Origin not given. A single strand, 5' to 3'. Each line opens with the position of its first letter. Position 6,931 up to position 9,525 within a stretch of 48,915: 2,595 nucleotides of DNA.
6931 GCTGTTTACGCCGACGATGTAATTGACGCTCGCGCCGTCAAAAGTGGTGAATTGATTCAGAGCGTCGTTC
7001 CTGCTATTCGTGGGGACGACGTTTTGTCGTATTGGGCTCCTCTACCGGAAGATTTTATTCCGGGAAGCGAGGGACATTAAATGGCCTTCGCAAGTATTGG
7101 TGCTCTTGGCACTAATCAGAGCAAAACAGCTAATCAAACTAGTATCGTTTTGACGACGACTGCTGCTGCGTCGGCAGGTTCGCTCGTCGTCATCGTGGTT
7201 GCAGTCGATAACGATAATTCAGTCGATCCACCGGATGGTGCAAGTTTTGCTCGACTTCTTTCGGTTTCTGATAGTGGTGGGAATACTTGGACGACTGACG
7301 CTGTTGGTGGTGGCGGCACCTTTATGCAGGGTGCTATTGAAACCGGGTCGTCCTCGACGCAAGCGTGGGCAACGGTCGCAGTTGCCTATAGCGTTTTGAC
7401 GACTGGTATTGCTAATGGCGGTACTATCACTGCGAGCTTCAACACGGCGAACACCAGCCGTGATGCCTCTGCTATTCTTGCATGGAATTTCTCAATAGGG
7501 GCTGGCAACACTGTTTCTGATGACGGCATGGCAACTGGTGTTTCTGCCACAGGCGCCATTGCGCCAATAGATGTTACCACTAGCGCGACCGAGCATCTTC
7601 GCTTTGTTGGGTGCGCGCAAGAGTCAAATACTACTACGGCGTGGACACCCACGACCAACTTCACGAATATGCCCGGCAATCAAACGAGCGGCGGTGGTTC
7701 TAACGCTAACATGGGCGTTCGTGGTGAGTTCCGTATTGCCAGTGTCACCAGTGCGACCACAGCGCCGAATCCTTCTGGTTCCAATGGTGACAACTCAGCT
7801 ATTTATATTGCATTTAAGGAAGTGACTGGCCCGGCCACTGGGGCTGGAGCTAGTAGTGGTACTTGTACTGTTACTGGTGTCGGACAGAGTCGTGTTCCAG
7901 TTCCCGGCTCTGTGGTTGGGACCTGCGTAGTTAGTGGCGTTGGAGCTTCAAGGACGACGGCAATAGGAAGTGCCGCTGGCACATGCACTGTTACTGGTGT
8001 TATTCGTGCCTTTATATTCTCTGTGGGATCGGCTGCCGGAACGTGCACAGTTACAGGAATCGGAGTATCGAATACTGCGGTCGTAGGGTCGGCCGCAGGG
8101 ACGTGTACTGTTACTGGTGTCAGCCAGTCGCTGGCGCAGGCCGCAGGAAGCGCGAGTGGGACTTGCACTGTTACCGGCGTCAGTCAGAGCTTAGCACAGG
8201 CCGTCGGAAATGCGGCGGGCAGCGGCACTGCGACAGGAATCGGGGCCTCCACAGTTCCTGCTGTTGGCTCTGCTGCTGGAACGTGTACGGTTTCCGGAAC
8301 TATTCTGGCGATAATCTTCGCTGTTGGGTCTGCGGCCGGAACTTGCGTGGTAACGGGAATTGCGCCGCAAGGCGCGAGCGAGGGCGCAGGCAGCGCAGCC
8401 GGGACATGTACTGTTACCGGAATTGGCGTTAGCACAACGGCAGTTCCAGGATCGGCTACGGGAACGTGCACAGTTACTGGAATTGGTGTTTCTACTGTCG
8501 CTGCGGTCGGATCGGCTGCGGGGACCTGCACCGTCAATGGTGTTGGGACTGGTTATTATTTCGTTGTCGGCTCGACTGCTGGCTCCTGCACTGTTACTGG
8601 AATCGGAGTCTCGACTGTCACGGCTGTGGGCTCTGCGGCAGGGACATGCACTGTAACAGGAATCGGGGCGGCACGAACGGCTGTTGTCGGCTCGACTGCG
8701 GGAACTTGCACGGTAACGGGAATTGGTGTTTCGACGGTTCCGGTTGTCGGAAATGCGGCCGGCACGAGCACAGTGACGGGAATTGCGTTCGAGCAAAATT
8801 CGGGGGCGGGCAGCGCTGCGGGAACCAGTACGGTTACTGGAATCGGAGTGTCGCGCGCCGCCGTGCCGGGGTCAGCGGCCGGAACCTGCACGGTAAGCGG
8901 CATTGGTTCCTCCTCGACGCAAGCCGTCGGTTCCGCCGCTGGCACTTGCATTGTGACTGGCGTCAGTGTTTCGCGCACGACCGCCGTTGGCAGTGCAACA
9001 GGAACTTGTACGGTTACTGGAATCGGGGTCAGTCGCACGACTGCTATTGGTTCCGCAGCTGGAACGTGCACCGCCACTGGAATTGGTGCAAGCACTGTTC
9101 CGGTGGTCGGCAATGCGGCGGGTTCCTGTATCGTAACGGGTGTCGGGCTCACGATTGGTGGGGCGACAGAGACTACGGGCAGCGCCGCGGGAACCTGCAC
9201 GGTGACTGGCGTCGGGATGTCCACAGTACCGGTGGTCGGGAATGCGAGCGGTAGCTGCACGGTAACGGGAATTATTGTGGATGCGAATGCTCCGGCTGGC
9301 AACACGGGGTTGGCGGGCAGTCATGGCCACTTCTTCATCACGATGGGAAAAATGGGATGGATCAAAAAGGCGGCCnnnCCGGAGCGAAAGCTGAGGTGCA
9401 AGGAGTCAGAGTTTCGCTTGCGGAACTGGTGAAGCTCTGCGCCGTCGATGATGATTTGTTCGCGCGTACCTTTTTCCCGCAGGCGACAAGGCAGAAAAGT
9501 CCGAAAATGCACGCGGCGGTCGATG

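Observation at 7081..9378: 765-aa protein with 24 tandem 20-aa repeats carrying a T-C-T-V-T ladder, one Cys per repeat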

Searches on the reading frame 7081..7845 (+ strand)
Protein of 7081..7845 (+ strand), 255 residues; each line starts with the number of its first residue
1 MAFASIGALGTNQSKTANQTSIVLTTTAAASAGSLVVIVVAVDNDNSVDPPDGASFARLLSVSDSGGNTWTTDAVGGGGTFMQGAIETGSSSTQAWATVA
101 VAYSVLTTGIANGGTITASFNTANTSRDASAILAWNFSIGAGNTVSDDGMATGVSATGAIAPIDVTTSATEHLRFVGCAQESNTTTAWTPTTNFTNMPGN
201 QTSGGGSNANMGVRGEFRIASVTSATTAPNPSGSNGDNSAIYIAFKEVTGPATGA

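Call 77: find_homologous_proteins(query=window:7081-7845:+, max_evalue=0.001)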
Query window:7081-7845:+ (255 aa): 43 proteins with E <= 0.001 among 6007 candidates.
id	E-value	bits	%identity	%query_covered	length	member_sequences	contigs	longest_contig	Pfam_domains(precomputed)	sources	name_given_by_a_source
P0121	7.1e-40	155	48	97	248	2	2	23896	-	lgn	-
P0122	4.8e-39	153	48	97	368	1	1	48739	-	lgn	-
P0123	2.3e-38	150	47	100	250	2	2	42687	-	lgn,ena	-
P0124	8.0e-38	149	47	98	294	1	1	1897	-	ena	-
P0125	4.9e-36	143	46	97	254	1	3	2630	-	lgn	-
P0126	6.5e-36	142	45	97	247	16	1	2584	-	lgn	-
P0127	4.8e-33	133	44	97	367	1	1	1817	-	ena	-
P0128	1.5e-31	128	41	98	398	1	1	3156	-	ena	-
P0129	3.3e-31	127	43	97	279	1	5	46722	-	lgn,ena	-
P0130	1.1e-29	122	42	99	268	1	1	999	-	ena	-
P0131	2.3e-29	121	42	99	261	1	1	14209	-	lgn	-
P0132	2.5e-28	117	39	97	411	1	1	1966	-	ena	-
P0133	2.0e-27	115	44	100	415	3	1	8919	-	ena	-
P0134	5.2e-27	113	43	98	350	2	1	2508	-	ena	-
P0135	7.0e-27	113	41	97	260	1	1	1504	-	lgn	-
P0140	2.5e-23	101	39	97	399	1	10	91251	-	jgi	jgi:hypothetical protein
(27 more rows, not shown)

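Call 79: find_encoding_contigs(protein=P0123, flank=7000, max_places=1)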
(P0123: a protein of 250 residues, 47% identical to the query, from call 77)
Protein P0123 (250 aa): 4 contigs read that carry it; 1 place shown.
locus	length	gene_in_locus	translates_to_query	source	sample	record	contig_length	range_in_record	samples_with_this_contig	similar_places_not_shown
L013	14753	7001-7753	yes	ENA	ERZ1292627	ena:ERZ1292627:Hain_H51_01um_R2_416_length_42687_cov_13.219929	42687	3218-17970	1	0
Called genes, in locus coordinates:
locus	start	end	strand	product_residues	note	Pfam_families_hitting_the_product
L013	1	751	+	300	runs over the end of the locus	-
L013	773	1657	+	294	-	-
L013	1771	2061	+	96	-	-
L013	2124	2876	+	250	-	PF13894:zf-C2H2_4 (faint)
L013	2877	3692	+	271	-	-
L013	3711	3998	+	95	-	-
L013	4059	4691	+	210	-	-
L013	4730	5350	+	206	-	-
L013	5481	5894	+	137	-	-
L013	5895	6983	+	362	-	-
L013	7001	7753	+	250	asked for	-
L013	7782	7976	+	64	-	-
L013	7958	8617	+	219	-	PF13365:Trypsin_2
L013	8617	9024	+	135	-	-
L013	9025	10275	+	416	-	-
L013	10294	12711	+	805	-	-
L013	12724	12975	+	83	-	-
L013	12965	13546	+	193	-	-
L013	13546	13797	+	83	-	-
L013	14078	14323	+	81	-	-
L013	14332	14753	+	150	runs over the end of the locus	-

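Call 80: find_encoding_contigs(protein=P0122, flank=7000, max_places=1)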
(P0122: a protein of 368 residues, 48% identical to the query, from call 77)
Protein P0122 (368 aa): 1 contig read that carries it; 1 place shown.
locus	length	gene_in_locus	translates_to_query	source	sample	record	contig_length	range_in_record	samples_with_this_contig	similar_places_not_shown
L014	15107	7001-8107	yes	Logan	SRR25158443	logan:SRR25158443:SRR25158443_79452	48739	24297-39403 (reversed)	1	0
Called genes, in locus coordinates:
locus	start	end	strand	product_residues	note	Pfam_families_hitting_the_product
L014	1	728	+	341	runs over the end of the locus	-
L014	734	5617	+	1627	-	-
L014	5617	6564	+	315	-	-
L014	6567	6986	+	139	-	-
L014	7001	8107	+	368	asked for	-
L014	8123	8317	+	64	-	-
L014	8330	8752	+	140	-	-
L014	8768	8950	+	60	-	-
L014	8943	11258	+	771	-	PF01471:PG_binding_1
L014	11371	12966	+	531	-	-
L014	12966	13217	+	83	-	-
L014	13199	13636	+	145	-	-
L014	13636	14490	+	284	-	-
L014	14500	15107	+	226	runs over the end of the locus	-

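Call 81: find_encoding_contigs(protein=P0140, flank=7000, max_places=1)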
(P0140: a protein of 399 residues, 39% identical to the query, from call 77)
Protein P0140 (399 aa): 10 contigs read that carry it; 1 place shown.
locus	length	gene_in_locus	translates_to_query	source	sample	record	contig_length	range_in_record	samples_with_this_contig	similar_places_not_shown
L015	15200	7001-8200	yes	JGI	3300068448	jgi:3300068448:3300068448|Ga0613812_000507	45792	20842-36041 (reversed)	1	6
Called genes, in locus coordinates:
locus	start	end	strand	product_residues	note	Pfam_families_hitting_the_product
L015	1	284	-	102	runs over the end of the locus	-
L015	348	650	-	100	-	-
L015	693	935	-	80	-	-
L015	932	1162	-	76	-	-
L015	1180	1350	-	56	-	-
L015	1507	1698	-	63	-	-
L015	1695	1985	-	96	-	-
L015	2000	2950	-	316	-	PF00890:FAD_binding_2 (weak), PF01266:DAO (weak), PF03486:HI0933_like (weak), PF07992:Pyr_redox_2, PF12831:FAD_oxidored, PF13450:NAD_binding_8, PF13738:Pyr_redox_3, PF00070:Pyr_redox, +1 more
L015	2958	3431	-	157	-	-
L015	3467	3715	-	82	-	-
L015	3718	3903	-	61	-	-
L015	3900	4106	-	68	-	-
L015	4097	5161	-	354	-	-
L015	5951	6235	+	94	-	-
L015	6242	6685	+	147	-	-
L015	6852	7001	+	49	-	-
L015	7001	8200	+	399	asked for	-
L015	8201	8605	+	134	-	PF03592:Terminase_2 (weak)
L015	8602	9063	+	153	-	-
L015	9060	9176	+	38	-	-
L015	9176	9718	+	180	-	-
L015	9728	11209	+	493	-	-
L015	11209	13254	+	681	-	PF23899:SU10_portal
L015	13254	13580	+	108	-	-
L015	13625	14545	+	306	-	-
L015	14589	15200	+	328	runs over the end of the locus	-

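Call 82: search_protein_families(library=pfam, proteins=[L014:6567-6983:+, L014:8330-8749:+, L015:6242-6682:+, L013:5481-5891:+, L013:5895-6980:+, L013:4730-5347:+], max_evalue=1)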
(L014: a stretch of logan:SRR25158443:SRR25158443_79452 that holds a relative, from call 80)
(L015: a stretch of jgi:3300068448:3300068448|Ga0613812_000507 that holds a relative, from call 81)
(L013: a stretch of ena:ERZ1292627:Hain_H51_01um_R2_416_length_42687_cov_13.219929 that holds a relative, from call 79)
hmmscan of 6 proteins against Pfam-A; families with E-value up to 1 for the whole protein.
L014:6567-6983:+ (139 aa): 0 families

L014:8330-8749:+ (140 aa): 1 family
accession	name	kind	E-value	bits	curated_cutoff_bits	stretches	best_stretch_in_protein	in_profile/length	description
PF18984.5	DUF5717_N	-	0.014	13.6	25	1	12-110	676-772/875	Family of unknown function (DUF5717)N-terminal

L015:6242-6682:+ (147 aa): 0 families

L013:5481-5891:+ (137 aa): 2 families
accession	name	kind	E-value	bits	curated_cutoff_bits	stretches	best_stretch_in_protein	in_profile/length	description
PF20561.3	DUF6771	-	0.21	11.8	23.7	0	45-75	23-53/63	Domain of unknown function (DUF6771)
PF13801.11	Metal_resist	-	0.24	12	29.2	1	3-60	3-56/125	Heavy-metal resistance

L013:5895-6980:+ (362 aa): 2 families
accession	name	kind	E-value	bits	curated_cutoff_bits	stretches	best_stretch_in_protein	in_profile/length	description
PF01469.24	Pentapeptide_2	-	0.00059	20.1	26.4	1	162-190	3-31/40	Pentapeptide repeats (8 copies)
PF05274.16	Baculo_E25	-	0.069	13.4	27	0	171-207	19-55/190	Occlusion-derived virus envelope protein E25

L013:4730-5347:+ (206 aa): 0 families

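Call 93: predict_structure(alignment_id=A2)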
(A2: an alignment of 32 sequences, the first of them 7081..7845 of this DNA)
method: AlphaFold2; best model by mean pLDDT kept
length: 255 residues; sequences in the alignment: 32
mean_pLDDT: 85.3   pTM: 0.87
mean pLDDT of the five models: 85.3, 85.0, 84.4, 84.1, 83.1
residues with pLDDT >= 90: 149; 70-90: 60; 50-70: 34; < 50: 12
segments of 3 or more residues with pLDDT < 50: 74-81, 84-86
pLDDT, mean of each block of 10 residues (from residue 1): 93 92 98 97 69 67 97 49 50 72 97 96 73 97 92 80 93 95 86 95 89 95 94 80 93 75
secondary structure, 60 per line:
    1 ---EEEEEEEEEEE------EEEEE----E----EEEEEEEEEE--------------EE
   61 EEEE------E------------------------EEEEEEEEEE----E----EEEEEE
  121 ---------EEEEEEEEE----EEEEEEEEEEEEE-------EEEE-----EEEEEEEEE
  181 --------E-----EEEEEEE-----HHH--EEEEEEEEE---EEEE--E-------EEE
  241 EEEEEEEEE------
elements in order: E4-14 E21-25 E35-44 E59-64 E96-105 E115-120 E130-138 E143-155 E163-166 E172-180 E195-201 E212-220 E224-227 E238-249

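Call 96: fold_search(model_id=the predicted structure, library=pdb)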
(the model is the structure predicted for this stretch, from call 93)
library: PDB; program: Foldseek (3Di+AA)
matches with E <= 10: 277; with E <= 0.001: 5
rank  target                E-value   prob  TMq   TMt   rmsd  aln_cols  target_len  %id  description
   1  1cjd_A                4.2e-04  0.89  0.28  0.21  17.1       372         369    9  THE BACTERIOPHAGE PRD1 COAT PROTEIN, P3, IS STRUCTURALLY SIMILAR TO HUMAN ADENOVIRUS HEXON (released 1999-09-20)
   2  6q5u_E                4.4e-04  0.85  0.27  0.20  17.1       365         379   10  High resolution electron cryo-microscopy structure of the bacteriophage PR772 (released 2019-06-19)
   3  1hqn_A                5.9e-04  0.82  0.27  0.20  17.2       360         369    9  THE SELENOMETHIONINE DERIVATIVE OF P3, THE MAJOR COAT PROTEIN OF THE LIPID-CONTAINING BACTERIOPHAGE PRD1. (released 2001-01-17)
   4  6q5u_A                8.4e-04  0.75  0.26  0.19  18.0       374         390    9  High resolution electron cryo-microscopy structure of the bacteriophage PR772 (released 2019-06-19)
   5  1hqn_B                9.5e-04  0.69  0.25  0.19  17.1       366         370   11  THE SELENOMETHIONINE DERIVATIVE OF P3, THE MAJOR COAT PROTEIN OF THE LIPID-CONTAINING BACTERIOPHAGE PRD1. (released 2001-01-17)
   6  1w8x_L                1.1e-03  0.72  0.27  0.20  17.3       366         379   10  Structural analysis of PRD1 (released 2004-11-11)
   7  6q5u_G                2.4e-03  0.63  0.28  0.20  18.3       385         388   10  High resolution electron cryo-microscopy structure of the bacteriophage PR772 (released 2019-06-19)
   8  6q5u_B                2.9e-03  0.69  0.29  0.21  17.1       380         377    9  High resolution electron cryo-microscopy structure of the bacteriophage PR772 (released 2019-06-19)
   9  6q5u_C                3.0e-03  0.63  0.28  0.20  17.4       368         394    9  High resolution electron cryo-microscopy structure of the bacteriophage PR772 (released 2019-06-19)
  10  6g45_A                2.6e-02  0.13  0.19  0.13  19.4       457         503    7  Crystal structure of mavirus major capsid protein (released 2018-07-04)
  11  6g44_C                6.0e-02  0.15  0.24  0.15  19.5       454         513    7  Crystal structure of mavirus major capsid protein lacking the C-terminal domain (released 2018-07-04)
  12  6g43_A                6.3e-02  0.12  0.21  0.14  18.8       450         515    6  Crystal structure of SeMet-labeled mavirus major capsid protein lacking the C-terminal domain (released 2018-07-04)
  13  6avr_A                7.1e-02  0.08  0.18  0.07  27.4       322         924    8  Human alpha-V beta-3 Integrin (intermediate conformation) in complex with the therapeutic antibody LM609 (released 2017-11-01)
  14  6avu_A                1.0e-01  0.04  0.15  0.06  27.6       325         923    8  Human alpha-V beta-3 Integrin (open conformation) in complex with the therapeutic antibody LM609 (released 2017-11-01)
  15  1opo_A                1.1e-01  0.08  0.18  0.17  17.8       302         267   10  THE STRUCTURE OF CARNATION MOTTLE VIRUS (released 2003-04-01)
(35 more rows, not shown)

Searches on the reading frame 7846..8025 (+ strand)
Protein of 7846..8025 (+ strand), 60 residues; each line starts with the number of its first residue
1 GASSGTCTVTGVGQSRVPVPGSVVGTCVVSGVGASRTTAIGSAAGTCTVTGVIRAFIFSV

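Call 95: search_solved_structures(query=A3, max_evalue=10, show_alignments=3)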
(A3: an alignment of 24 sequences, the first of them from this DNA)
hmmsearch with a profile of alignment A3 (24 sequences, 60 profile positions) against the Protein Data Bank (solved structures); distinct sequences matched with E-value up to 10: 8.
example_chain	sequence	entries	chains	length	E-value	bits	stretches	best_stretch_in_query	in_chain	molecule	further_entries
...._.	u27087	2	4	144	0.21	14.8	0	25-42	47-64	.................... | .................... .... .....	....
1ayy_B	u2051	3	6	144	0.32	14.2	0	25-42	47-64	GLYCOSYLASPARAGINASE | N(4)-(Beta-N-acetylglucosaminyl)-L-asparaginase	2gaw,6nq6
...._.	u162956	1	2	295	1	12.6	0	25-42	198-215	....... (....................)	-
9gac_A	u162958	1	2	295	1.3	12.3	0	25-42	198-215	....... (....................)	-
3ljq_A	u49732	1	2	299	1.3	12.2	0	25-42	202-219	N(4)-(Beta-N-acetylglucosaminyl)-L-asparaginase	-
1p4k_A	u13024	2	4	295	1.4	12.1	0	25-42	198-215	N(4)-(Beta-N-acetylglucosaminyl)-L-asparaginase | N(4)-(Beta-N-acetylglucosaminyl)-L-asparaginase precursor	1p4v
9gaf_A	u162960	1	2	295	1.9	11.7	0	25-42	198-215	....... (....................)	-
2fm4_A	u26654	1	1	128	7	9.9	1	3-34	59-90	Pyruvate, phosphate dikinase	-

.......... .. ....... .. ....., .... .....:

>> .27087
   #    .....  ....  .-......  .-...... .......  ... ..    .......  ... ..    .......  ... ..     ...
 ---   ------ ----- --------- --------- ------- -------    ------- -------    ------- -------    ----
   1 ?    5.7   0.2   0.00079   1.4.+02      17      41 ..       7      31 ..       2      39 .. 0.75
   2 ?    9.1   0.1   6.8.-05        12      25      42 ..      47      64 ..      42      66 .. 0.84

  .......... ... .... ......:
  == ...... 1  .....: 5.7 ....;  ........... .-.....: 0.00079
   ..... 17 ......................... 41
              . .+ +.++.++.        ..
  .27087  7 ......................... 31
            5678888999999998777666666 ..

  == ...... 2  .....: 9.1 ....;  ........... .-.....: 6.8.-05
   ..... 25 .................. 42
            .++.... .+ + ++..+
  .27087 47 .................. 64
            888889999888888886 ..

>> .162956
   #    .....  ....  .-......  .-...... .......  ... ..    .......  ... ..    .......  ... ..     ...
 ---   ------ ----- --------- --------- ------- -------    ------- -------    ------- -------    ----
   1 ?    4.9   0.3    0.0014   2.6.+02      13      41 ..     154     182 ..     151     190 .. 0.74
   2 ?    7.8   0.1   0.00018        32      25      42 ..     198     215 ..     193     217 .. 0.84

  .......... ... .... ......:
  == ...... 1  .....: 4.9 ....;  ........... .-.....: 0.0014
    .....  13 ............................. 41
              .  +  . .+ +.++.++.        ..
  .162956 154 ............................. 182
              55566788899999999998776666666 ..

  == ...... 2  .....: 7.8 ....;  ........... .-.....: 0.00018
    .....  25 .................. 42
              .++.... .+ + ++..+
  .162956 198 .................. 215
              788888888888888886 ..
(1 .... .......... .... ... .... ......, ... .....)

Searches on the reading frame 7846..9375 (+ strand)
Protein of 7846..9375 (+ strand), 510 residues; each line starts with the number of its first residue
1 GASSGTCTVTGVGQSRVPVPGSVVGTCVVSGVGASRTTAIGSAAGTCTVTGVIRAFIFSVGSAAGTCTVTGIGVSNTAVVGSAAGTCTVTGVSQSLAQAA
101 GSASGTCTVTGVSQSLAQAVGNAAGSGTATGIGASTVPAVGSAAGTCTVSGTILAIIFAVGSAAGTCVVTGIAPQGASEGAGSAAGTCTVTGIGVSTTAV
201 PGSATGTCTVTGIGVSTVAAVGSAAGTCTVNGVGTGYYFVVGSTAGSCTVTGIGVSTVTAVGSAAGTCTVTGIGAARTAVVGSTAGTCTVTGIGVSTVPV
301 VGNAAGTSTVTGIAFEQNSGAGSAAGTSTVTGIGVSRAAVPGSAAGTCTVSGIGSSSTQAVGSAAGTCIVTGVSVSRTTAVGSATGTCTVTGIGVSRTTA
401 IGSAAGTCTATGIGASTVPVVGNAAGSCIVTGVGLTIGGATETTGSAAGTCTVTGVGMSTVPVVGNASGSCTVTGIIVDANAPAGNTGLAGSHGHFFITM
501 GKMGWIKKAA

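Call 108: search_protein_representatives(protein=window:7846-9375:+)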
Query: 510 residues. Proteins with E-value up to 0.001 (for the whole library): 630; up to 1e-10: 183; up to 1e-30: 18. The best 150 are listed.
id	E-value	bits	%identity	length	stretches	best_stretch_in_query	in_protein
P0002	8.6e-94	331.4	62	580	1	164-510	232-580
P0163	2.8e-93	329.7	45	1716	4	38-476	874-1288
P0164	4.8e-53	197.1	34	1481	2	59-480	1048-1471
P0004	1.1e-51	192.7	46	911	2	1-135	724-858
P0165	1.8e-51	191.9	33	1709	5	80-478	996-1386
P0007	1.6e-46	175.6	50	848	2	68-414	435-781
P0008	6.8e-46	173.5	43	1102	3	159-417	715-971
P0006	7.2e-46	173.4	47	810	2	60-344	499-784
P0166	9.1e-46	173.1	100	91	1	420-510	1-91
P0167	2.0e-45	172.0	40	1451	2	176-422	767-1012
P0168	3.6e-45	171.1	39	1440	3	180-434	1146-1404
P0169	3.1e-40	154.9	38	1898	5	33-434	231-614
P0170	7.5e-39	150.3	41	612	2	93-390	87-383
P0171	2.0e-33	132.5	36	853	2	55-417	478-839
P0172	1.7e-32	129.4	50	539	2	170-357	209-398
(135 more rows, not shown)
